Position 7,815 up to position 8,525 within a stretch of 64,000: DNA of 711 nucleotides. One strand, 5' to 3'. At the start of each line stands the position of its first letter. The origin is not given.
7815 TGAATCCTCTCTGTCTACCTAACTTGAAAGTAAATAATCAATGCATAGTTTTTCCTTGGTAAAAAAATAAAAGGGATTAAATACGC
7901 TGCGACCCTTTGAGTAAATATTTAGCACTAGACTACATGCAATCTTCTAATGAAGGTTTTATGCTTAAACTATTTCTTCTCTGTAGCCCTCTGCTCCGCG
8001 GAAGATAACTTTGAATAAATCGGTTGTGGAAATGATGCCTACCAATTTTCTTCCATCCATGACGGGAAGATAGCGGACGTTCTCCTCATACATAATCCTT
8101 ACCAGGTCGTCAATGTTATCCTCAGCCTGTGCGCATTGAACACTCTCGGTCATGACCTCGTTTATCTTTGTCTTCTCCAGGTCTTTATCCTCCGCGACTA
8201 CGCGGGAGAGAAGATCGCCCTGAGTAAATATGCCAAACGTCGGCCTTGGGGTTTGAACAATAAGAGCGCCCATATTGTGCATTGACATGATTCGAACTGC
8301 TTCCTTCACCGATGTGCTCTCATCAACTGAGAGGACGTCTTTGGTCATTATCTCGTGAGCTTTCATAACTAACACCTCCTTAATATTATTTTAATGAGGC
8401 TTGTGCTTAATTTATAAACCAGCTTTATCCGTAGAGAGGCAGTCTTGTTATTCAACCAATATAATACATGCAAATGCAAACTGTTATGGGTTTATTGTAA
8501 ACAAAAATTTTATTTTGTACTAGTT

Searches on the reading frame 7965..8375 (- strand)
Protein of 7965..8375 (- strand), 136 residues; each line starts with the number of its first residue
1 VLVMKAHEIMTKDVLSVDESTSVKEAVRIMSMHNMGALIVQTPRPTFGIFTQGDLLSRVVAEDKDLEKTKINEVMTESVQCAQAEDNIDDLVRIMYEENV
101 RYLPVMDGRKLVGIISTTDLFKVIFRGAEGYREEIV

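Call 42: search_protein_families(library=pfam, proteins=[window:7965-8375:-], max_evalue=0.001)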
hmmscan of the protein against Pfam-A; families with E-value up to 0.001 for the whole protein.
window:7965-8375:- (136 aa): 1 family
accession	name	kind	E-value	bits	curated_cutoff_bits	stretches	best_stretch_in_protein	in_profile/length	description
PF00571.33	CBS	-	7e-25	87.5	24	2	72-124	2-55/57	CBS domain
